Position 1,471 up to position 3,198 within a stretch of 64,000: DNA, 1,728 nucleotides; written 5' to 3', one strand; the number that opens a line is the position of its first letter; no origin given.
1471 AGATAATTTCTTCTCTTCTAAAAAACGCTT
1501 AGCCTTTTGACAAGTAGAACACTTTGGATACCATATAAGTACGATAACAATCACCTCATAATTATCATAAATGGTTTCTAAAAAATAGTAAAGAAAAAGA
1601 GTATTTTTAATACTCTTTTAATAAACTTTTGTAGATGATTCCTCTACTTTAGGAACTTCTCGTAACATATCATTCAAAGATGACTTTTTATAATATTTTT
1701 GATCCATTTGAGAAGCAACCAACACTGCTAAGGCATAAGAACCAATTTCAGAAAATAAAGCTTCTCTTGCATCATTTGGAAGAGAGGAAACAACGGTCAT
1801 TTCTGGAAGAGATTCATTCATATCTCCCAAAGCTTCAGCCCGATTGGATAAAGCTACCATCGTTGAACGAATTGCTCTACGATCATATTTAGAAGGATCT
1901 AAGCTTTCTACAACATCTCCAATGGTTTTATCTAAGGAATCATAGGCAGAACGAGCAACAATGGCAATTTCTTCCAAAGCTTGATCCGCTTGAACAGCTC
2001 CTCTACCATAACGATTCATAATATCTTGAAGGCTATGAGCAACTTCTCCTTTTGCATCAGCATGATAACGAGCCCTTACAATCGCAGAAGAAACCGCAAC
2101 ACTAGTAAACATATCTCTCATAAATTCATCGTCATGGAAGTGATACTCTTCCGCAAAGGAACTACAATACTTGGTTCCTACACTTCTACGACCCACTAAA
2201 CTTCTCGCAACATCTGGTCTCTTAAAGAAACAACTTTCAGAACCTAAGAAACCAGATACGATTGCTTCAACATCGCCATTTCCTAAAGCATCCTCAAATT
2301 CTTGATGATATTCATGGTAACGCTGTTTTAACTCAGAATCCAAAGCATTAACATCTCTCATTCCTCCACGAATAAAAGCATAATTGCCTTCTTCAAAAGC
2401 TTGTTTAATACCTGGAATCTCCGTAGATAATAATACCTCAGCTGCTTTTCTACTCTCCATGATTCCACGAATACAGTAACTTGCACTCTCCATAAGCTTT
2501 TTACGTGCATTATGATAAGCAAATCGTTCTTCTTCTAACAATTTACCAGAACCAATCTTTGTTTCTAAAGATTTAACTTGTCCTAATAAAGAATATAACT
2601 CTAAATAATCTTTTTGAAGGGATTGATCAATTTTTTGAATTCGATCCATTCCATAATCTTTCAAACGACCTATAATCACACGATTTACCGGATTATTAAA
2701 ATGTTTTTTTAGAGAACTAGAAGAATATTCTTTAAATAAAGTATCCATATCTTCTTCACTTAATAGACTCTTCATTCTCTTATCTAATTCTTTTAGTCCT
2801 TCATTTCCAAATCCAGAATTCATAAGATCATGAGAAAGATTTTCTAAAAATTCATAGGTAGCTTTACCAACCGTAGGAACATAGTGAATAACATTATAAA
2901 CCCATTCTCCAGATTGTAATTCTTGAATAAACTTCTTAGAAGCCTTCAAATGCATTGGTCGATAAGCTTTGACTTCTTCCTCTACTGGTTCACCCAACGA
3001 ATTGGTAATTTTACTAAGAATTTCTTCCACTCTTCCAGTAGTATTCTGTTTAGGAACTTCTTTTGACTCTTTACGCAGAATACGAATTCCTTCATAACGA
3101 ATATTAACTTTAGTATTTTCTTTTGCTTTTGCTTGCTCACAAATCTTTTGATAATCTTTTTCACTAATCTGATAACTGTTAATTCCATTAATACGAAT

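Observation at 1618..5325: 1235-aa cytoplasmic coiled-coil protein of unrecognised family, in a self-contained bicistronic unit with a DUF1292 gene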

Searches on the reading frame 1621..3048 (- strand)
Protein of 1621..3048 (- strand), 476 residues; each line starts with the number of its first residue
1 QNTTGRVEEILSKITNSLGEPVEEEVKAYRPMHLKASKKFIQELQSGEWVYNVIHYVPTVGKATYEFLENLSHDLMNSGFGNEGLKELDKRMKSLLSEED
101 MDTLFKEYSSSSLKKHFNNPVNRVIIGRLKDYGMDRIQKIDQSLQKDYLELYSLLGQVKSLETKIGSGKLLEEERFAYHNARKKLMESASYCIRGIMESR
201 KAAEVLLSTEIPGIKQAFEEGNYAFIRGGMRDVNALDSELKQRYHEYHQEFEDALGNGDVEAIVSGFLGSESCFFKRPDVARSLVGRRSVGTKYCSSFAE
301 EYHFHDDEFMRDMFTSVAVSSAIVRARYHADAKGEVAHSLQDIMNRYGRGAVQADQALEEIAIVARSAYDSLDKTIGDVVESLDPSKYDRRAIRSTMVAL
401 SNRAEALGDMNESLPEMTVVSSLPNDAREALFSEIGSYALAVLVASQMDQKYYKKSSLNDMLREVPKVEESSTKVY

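Call 30: predict_structure(alignment_id=A2)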
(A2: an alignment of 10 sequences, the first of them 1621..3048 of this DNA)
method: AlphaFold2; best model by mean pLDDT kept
length: 476 residues; sequences in the alignment: 10
mean_pLDDT: 80.1   pTM: 0.76
mean pLDDT of the five models: 80.1, 78.7, 78.5, 75.2, 72.7
residues with pLDDT >= 90: 203; 70-90: 158; 50-70: 69; < 50: 46
segments of 3 or more residues with pLDDT < 50: 21-35, 282-287, 455-476
pLDDT, mean of each block of 10 residues (from residue 1): 70 71 44 51 58 53 60 63 81 89 85 61 86 94 95 96 87 89 95 96 89 90 88 89 93 94 93 79 55 91 92 94 84 83 94 93 93 90 89 84 76 81 89 90 91 54 34 26
secondary structure, 60 per line:
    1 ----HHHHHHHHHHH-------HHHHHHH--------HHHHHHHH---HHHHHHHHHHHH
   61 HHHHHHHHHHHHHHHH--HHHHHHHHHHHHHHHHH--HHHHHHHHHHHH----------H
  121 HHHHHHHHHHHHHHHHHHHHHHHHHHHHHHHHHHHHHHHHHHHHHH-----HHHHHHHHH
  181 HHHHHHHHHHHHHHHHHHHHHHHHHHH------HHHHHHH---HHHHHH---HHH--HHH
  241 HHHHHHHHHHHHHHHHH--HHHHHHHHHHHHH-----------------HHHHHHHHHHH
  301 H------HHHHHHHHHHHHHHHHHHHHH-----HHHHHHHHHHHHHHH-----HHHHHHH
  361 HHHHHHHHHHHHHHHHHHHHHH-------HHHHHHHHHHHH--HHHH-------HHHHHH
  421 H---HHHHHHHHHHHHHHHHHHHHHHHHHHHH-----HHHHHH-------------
elements in order: H5-15 H23-29 H38-45 H49-76 H79-95 H98-109 H120-166 H172-207 H214-220 H224-229 H238-257 H260-272 H290-301 H308-328 H334-348 H354-382 H390-401 H404-407 H415-421 H425-452 H458-463

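Call 32: fold_search(model_id=the predicted structure, library=pdb)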
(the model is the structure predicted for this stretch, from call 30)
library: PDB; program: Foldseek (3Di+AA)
matches with E <= 10: 168; with E <= 0.001: 0
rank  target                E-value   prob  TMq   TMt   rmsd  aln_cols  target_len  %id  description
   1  7oy2_B                6.0e-01  0.12  0.14  0.16  17.7       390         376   10  High resolution structure of cytochrome bd-II oxidase from E. coli (released 2021-12-15)
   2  5azp_B                6.6e-01  0.08  0.11  0.11  32.5       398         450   13  Crystal structure of a membrane protein from Pseudomonas aeruginosa (released 2016-06-08)
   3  5azs_A                8.7e-01  0.16  0.16  0.18  31.2       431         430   13  Crystal structure of a membrane protein from Pseudomonas aeruginosa (released 2016-06-08)
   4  1wp1_B                9.1e-01  0.08  0.11  0.13  27.9       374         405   12  Crystal structure of the drug-discharge outer membrane protein, OprM (released 2004-11-02)
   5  7ose_B                1.1e+00  0.13  0.17  0.19  17.0       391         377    9  cytochrome bd-II type oxidase with bound aurachin D (released 2021-11-17)
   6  8b4o_B                1.3e+00  0.14  0.15  0.19  19.1       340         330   10  Cryo-EM structure of cytochrome bd oxidase from C. glutamicum (released 2022-12-28)
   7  4k34_A                1.4e+00  0.11  0.15  0.19  33.3       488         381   10  Crystal structures of CusC review conformational changes accompanying folding and transmembrane channel formation (released 2013-10-16)
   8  5azo                  1.4e+00  0.06  0.10  0.11  31.1       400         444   13  Crystal structure of a membrane protein from Pseudomonas aeruginosa (released 2016-06-08)
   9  5azp_A                1.4e+00  0.04  0.10  0.10  32.5       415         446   12  Crystal structure of a membrane protein from Pseudomonas aeruginosa (released 2016-06-08)
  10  7zda_C                1.4e+00  0.04  0.09  0.08  26.5       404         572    7  IF(apo/asym) conformation of CydDC in ADP+Pi(CydC)/ATP(CydD) bound state (Dataset-2) (released 2023-04-19)
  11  5bun_A                1.6e+00  0.09  0.15  0.17  30.3       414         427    7  Crystal structure of an antigenic outer membrane protein ST50 from Salmonella Typhi (released 2015-12-23)
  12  3vkh_B                1.6e+00  0.07  0.13  0.04  26.4       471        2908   11  X-ray structure of a functional full-length dynein motor domain (released 2012-03-14)
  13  6zbj_B                1.6e+00  0.06  0.14  0.13  27.7       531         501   13  Plasmodium falciparum merozoite surface protein 1 dimer, conformation 1 (released 2021-05-19)
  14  5iuy_A                1.6e+00  0.06  0.11  0.12  30.1       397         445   11  Structural insights of the outer-membrane channel OprN (released 2016-07-06)
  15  9v52_C1               1.7e+00  0.07  0.13  0.14  32.2       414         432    9  Structure of TolC and YbjP closed state complex (released 2025-11-05)
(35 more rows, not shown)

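Call 36: search_protein_representatives(alignment_id=A2)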
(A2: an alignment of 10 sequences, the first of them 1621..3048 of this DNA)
Query: 10 sequences, 577 profile positions. Proteins with E-value up to 0.001 (for the whole library): 306; up to 1e-10: 267; up to 1e-30: 205. The best 150 are listed.
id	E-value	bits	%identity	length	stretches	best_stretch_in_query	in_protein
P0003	1.1e-273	925.7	-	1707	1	1-576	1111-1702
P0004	2.6e-268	908.0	-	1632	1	2-576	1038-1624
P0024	2.4e-247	838.7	-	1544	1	2-576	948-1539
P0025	4.0e-245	831.4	-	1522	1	2-575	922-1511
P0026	5.1e-244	827.8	-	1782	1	1-572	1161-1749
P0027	7.3e-244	827.2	-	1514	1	3-573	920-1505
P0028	1.5e-243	826.2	-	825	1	2-576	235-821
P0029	6.4e-241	817.5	-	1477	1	1-574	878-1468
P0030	1.9e-240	816.0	-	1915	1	2-576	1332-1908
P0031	2.0e-239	812.6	-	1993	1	2-576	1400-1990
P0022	4.4e-237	804.9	-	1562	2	1-576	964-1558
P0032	1.8e-234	796.2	-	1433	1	1-574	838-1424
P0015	5.5e-233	791.3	-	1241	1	1-576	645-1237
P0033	1.2e-232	790.2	-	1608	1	3-575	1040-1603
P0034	4.8e-232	788.2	-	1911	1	2-571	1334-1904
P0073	3.7e-156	537.7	-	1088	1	8-573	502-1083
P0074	2.4e-155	535.0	-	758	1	2-571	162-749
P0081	4.0e-150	517.8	-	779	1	9-572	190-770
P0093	7.4e-141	487.1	-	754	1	9-573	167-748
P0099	3.6e-138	478.3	-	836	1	2-561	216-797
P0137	6.8e-98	345.3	-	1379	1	14-568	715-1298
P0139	9.2e-95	334.9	-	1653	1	9-573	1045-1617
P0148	3.0e-74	267.2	-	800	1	5-564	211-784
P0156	1.7e-64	235.0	-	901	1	4-567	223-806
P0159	3.3e-63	230.8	-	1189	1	18-553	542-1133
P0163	7.7e-61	222.9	-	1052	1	8-571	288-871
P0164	8.3e-61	222.8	-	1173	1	27-564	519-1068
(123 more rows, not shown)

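Call 37: search_protein_families(library=pfam, proteins=[P0163, P0164, P0156, P0148, P0137, P0099, P0074, P0081, P0093, P0159], max_evalue=0.01)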
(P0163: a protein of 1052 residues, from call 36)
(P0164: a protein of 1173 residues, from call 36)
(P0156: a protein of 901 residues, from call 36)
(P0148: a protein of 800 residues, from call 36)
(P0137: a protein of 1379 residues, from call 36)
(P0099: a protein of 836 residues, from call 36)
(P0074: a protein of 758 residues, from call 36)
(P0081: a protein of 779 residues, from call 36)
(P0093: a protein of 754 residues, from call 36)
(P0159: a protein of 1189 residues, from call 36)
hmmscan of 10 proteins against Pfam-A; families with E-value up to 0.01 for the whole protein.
P0163 (1052 aa): 0 families

P0164 (1173 aa): 0 families

P0156 (901 aa): 0 families

P0148 (800 aa): 0 families

P0137 (1379 aa): 1 family
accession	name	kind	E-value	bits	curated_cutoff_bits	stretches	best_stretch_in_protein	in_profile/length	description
PF19748.4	DUF6235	-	0.0042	17.3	25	0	111-130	69-89/96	Family of unknown function (DUF6235)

P0099 (836 aa): 0 families

P0074 (758 aa): 1 family
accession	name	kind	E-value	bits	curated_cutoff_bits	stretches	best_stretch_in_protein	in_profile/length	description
PF15679.10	DUF4665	-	0.0039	18.2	27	0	488-541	21-74/99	Domain of unknown function (DUF4665)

P0081 (779 aa): 0 families

P0093 (754 aa): 0 families

P0159 (1189 aa): 0 families

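Call 40: find_encoding_contigs(protein=P0163, flank=10000, max_places=2)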
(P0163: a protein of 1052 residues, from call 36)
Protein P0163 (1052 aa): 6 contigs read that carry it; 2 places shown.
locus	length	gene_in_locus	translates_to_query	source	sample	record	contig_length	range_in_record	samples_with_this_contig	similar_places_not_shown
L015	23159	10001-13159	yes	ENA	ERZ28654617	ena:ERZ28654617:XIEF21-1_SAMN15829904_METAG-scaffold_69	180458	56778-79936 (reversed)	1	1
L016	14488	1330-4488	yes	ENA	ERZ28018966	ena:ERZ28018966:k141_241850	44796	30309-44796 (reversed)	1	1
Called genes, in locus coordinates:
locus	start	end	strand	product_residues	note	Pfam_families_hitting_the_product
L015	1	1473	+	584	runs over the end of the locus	PF07973:tRNA_SAD, PF00587:tRNA-synt_2b, PF03129:HGTP_anticodon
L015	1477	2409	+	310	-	PF04545:Sigma70_r4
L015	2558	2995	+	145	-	PF02381:MraZ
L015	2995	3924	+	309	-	PF01795:Methyltransf_5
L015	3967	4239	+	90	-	PF04977:DivIC (weak)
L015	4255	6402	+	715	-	PF03717:PBP_dimer, PF00905:Transpeptidase, PF03793:PASTA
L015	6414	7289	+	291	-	-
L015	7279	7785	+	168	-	-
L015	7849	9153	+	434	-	-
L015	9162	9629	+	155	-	-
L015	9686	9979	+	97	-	PF06949:DUF1292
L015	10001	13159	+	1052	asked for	-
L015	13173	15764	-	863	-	PF00690:Cation_ATPase_N, PF00122:E1-E2_ATPase, PF00702:Hydrolase, PF13246:Cation_ATPase, PF00689:Cation_ATPase_C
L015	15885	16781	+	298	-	PF03690:MYG1_exonuc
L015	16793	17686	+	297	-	PF00890:FAD_binding_2 (weak), PF01134:GIDA (weak), PF03486:HI0933_like (weak), PF07992:Pyr_redox_2, PF12831:FAD_oxidored (weak), PF13450:NAD_binding_8 (weak), PF13738:Pyr_redox_3, PF00070:Pyr_redox, +3 more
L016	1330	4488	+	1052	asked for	-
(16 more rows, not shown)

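Call 41: find_encoding_contigs(protein=P0164, flank=10000, max_places=2)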
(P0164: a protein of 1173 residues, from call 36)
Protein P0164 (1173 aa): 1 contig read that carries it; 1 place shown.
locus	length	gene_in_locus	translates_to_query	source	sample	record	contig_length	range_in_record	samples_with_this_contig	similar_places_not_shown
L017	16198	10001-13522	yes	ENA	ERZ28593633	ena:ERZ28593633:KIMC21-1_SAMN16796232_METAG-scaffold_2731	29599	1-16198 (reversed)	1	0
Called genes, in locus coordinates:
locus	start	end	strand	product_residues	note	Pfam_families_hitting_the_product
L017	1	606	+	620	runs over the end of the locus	PF11074:DUF2779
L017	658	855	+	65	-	PF01192:RNA_pol_Rpb6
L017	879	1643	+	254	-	PF21982:RecX_HTH1, PF02631:RecX_HTH2 (weak), PF21981:RecX_HTH3 (faint)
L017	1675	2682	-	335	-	PF13616:Rotamase_3, PF00639:Rotamase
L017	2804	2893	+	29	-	-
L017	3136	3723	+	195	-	-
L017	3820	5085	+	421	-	-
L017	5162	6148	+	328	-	PF00579:tRNA-synt_1b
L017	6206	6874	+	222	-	PF00072:Response_reg, PF00486:Trans_reg_C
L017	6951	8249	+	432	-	PF00512:HisKA, PF02518:HATPase_c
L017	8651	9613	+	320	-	-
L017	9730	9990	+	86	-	-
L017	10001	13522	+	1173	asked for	-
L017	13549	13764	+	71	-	-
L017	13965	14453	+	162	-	-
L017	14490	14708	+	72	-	-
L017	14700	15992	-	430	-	PF01943:Polysacc_synt, PF01554:MatE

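Call 54: search_solved_structures(query=A2, max_evalue=10)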
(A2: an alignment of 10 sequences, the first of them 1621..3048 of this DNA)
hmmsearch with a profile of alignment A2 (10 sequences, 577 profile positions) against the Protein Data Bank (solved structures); distinct sequences matched with E-value up to 10: 0.

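Call 59: find_encoding_contigs(protein=P0093, flank=10000, max_places=2)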
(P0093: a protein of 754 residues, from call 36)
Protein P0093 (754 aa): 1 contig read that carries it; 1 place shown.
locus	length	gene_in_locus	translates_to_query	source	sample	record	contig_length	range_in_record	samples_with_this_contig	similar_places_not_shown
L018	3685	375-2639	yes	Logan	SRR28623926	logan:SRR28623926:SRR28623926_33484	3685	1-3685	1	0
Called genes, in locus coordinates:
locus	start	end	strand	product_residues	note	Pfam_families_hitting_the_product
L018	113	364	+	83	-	PF06949:DUF1292 (weak)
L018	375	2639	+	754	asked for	-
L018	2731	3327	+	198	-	-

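Call 60: find_encoding_contigs(protein=P0148, flank=10000, max_places=2)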
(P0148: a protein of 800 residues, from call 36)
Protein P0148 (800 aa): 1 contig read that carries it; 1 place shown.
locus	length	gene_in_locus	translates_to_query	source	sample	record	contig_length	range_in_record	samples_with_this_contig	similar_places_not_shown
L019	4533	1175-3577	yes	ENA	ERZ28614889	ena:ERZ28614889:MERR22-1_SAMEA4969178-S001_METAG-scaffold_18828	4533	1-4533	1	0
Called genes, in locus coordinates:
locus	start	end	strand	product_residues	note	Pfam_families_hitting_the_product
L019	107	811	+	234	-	PF01255:Prenyltransf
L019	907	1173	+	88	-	-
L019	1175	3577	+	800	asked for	-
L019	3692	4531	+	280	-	?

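Call 74: fold_search(model_id=the predicted structure, library=viral)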
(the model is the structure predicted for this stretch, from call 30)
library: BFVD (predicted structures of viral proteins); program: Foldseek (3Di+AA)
matches with E <= 10: 124; with E <= 0.001: 0
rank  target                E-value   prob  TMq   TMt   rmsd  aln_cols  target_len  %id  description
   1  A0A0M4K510            1.8e-01  0.12  0.12  0.11  27.8       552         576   12  (no name in the UniProt tables at hand)
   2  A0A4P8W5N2            3.1e-01  0.12  0.12  0.13  33.0       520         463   10  (no name in the UniProt tables at hand)
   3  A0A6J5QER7            7.3e-01  0.06  0.11  0.09  33.9       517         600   11  Uncharacterized protein [uncultured Caudovirales phage]
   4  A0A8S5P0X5            8.3e-01  0.10  0.14  0.13  37.1       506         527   14  Uncharacterized protein [Myoviridae sp. ctLnO19]
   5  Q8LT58                8.3e-01  0.09  0.14  0.12  24.0       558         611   10  Uncharacterized protein [Vibrio phage VpV262]
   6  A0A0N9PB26            8.6e-01  0.11  0.13  0.11  26.4       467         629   11  Uncharacterized protein [Acidianus bottle-shaped virus 3 strain ABV3]
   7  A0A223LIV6            8.6e-01  0.07  0.10  0.13  29.8       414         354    9  Uncharacterized protein [Erwinia phage vB_EamM_Joad]
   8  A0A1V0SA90            9.0e-01  0.08  0.09  0.13  19.2       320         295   11  Uncharacterized protein [Catovirus CTV1]
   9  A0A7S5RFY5            9.4e-01  0.10  0.14  0.13  29.4       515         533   12  (no name in the UniProt tables at hand)
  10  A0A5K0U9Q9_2          9.8e-01  0.12  0.18  0.11  38.4       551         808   10  Ankyrin repeat protein [Yasminevirus sp. GU-2018]
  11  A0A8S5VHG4            9.8e-01  0.04  0.09  0.09  32.0       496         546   11  Phage protein [Myoviridae sp. ctkfK18]
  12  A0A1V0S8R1            1.0e+00  0.10  0.14  0.15  21.7       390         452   11  Ankyrin repeat protein [Catovirus CTV1]
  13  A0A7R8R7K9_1          1.1e+00  0.14  0.18  0.11  25.9       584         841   11  Tape measure protein [Klebsiella phage vB_KaS-Veronica]
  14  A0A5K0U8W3            1.1e+00  0.04  0.10  0.07  35.6       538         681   13  ABC transporter domain-containing protein [Yasminevirus sp. GU-2018]
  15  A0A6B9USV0            1.1e+00  0.04  0.10  0.09  34.2       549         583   12  (no name in the UniProt tables at hand)
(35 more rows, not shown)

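Call 76: search_dna_similar(query=window:1621-3048:-, collection=phages, mode=protein, max_evalue=0.001, max_rows=10)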
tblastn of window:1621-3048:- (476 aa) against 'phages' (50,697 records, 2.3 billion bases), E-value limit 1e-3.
No match.

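Call 77: search_dna_similar(query=window:1621-3048:-, collection=plasmids, mode=protein, max_evalue=0.001, max_rows=10)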
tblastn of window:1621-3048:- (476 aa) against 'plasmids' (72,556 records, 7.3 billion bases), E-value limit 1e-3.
No match.

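Call 94: find_related_loci(query=A2, collection=viral_contigs, flank=5000)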
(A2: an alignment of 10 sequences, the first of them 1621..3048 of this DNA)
Query A2 (476 aa) in viral_contigs; peptide patterns used: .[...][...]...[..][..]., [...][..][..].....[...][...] (x = any residue, [..] = any of these).
38 stretches matched a pattern, but none encodes a relative of the query by tblastn (E <= 1e-3).
